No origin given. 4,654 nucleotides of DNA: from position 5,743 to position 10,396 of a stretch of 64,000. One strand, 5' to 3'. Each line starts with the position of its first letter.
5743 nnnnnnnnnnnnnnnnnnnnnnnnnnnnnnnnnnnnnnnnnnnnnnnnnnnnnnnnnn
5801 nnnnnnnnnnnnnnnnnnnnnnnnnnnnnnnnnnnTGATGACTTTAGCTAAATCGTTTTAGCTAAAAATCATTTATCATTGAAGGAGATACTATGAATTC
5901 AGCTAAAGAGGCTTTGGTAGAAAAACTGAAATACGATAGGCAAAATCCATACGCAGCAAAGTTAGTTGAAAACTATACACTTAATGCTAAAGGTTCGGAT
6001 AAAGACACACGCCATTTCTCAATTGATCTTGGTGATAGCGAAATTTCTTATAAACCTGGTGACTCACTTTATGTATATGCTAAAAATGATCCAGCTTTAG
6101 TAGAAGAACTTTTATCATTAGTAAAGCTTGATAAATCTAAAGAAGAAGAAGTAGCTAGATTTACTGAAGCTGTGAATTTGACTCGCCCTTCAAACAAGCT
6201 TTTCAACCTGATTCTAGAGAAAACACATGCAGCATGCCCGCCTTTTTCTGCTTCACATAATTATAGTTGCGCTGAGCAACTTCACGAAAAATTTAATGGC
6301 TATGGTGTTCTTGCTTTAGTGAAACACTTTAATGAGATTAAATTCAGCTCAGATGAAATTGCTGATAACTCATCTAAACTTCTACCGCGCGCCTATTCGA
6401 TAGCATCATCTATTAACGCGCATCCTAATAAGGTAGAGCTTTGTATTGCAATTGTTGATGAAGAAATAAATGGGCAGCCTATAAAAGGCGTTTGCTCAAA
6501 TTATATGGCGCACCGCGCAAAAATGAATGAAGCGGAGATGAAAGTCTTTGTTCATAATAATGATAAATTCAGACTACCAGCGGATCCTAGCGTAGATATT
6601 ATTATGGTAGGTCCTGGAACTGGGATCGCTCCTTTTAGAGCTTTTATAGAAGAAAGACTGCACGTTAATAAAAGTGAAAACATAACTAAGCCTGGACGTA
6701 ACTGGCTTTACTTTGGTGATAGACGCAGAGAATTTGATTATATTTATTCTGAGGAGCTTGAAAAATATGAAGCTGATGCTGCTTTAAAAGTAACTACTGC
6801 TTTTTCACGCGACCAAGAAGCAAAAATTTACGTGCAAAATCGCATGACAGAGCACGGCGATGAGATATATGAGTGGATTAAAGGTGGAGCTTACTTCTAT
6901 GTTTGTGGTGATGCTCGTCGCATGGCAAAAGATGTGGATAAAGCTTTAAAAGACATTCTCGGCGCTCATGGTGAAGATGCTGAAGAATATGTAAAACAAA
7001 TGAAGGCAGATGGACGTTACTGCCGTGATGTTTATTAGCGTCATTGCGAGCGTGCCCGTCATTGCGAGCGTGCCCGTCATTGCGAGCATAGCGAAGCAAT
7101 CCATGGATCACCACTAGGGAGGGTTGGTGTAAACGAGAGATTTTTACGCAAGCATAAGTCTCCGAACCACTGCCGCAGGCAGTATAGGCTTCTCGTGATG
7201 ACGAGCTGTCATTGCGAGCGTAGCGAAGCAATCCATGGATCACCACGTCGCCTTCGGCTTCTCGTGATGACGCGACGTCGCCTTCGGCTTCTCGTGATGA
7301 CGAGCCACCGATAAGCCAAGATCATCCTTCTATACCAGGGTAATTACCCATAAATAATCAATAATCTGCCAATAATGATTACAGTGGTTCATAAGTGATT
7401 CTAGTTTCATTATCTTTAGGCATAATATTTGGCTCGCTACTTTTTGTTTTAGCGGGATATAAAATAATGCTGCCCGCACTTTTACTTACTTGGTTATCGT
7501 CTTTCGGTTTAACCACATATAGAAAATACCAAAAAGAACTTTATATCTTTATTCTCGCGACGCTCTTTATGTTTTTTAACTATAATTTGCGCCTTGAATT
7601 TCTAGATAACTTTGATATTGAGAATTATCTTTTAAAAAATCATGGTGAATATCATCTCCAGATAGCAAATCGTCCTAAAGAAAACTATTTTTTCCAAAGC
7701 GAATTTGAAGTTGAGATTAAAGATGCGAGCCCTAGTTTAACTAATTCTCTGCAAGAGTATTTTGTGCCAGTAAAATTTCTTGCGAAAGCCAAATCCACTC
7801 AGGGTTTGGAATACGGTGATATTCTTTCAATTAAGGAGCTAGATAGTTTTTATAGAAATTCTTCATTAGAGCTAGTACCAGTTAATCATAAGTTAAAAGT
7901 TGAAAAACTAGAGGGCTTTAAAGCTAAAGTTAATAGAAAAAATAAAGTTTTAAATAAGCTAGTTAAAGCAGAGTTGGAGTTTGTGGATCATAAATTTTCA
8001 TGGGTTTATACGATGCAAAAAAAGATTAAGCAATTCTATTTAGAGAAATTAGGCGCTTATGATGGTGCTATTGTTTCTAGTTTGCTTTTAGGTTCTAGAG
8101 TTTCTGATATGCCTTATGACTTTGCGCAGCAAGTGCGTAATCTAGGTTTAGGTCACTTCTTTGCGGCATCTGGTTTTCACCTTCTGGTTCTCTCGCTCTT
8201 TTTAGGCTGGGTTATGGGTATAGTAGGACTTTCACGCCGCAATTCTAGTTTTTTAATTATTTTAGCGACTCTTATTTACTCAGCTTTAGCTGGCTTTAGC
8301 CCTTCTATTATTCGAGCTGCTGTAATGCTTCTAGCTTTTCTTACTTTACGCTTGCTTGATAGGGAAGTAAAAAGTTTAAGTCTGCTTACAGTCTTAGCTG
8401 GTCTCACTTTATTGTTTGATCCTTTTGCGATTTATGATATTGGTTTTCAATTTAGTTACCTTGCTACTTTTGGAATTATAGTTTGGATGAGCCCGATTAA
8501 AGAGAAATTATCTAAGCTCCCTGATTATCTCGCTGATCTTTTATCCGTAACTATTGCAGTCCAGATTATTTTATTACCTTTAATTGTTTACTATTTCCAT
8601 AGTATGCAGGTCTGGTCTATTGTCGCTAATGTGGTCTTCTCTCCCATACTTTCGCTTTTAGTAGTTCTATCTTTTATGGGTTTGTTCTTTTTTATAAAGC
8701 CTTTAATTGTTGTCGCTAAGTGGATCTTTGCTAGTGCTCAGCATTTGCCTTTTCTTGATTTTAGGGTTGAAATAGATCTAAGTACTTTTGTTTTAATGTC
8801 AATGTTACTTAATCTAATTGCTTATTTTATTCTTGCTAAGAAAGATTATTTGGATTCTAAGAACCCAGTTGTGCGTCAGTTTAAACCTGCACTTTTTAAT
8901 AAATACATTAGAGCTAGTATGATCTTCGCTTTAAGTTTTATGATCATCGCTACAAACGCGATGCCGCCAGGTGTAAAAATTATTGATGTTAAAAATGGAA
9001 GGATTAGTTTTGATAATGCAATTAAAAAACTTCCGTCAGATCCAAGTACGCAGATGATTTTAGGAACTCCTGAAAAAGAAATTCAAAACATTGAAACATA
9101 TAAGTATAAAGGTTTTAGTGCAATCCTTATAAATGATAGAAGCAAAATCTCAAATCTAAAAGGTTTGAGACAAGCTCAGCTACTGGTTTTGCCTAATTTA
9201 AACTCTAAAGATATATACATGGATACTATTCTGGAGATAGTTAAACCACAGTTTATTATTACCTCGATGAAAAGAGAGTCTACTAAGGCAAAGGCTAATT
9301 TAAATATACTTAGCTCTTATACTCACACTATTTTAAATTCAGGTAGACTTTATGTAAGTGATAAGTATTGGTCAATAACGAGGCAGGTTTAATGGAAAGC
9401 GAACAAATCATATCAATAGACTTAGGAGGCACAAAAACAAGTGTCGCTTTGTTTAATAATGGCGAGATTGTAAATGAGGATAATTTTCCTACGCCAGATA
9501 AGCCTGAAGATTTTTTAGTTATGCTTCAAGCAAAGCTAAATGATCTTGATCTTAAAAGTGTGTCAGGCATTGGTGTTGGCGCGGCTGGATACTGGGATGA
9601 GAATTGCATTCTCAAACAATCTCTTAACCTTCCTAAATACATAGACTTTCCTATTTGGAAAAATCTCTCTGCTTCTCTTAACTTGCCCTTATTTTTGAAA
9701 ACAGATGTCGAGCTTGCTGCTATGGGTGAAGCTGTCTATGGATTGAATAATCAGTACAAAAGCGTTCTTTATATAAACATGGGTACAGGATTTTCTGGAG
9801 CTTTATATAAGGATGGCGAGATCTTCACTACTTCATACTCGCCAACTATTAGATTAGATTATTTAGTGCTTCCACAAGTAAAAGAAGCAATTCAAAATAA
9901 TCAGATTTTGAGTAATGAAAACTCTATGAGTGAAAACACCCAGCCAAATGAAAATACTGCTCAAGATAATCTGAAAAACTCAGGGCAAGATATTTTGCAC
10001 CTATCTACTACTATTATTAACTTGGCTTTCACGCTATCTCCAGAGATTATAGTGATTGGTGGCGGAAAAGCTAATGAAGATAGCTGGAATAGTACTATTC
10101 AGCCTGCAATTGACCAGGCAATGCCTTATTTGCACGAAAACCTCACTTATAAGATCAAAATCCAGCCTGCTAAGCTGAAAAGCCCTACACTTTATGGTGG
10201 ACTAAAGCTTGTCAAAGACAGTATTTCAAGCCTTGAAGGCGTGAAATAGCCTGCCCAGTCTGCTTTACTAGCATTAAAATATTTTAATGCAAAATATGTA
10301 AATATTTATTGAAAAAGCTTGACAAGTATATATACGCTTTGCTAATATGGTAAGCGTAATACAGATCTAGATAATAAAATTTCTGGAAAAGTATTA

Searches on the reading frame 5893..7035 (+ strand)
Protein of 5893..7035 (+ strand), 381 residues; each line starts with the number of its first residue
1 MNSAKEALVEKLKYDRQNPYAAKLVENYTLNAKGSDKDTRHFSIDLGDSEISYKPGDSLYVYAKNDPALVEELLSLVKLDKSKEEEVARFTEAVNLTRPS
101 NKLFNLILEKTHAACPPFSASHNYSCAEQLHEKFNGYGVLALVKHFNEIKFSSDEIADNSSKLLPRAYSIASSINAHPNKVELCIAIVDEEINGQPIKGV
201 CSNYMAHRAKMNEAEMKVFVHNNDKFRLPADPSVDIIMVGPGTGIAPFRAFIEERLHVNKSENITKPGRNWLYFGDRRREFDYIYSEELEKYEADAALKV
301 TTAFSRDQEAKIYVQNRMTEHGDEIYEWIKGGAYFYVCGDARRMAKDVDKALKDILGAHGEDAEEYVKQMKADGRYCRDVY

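Call 31: search_protein_families(library=pfam, proteins=[window:5893-7035:+], max_evalue=0.001)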
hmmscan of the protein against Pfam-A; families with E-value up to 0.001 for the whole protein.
window:5893-7035:+ (381 aa): 2 families
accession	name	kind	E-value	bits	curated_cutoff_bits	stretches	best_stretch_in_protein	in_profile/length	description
PF00667.26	FAD_binding_1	-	3.4e-28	99.2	32.3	2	15-86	4-75/222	FAD binding domain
PF00175.26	NAD_binding_1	-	1.7e-16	61.3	22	1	238-349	1-108/109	Oxidoreductase NAD-binding domain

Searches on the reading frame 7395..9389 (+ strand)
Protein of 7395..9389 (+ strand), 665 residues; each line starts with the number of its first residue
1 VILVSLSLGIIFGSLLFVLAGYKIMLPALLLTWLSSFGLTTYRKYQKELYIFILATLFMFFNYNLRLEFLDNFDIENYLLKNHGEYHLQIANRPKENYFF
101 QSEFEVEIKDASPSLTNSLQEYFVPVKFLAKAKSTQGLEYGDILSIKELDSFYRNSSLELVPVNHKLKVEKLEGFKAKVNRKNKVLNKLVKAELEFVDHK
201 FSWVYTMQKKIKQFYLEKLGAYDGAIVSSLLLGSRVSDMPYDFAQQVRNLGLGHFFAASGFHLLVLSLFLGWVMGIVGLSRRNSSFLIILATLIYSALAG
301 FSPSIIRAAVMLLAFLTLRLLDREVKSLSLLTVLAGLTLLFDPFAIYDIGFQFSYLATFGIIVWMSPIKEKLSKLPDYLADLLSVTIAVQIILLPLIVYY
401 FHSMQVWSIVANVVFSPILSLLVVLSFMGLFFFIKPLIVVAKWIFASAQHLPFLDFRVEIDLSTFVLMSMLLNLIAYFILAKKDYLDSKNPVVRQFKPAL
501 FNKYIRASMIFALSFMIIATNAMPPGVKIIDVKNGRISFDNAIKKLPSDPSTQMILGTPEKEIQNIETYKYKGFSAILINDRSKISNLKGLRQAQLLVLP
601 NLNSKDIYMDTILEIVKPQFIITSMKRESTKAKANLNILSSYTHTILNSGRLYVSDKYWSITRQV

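Call 23: search_protein_families(library=pfam, proteins=[window:7395-9389:+], max_evalue=0.001)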
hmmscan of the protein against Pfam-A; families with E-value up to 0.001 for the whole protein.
window:7395-9389:+ (665 aa): 1 family
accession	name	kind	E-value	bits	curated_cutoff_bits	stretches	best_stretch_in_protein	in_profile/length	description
PF03772.21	Competence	-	7e-48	163.8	23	1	230-476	1-254/270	Competence protein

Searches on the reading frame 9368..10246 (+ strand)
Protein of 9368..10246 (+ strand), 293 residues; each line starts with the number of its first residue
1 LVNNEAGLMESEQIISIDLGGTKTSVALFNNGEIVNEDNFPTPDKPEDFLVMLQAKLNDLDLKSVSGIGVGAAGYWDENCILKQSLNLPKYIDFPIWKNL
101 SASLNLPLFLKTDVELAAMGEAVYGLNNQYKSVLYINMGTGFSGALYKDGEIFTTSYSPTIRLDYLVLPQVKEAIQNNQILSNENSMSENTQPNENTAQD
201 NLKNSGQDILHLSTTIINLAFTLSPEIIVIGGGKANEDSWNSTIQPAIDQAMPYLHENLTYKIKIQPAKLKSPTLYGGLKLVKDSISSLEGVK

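Call 31: search_protein_families(library=pfam, proteins=[window:9368-10246:+], max_evalue=0.001)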
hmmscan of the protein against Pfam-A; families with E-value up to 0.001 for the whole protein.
window:9368-10246:+ (293 aa): 1 family
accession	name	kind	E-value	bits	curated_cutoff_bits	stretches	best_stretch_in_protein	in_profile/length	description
PF00480.26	ROK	-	1.9e-25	90.4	22.9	1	15-154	2-146/294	ROK family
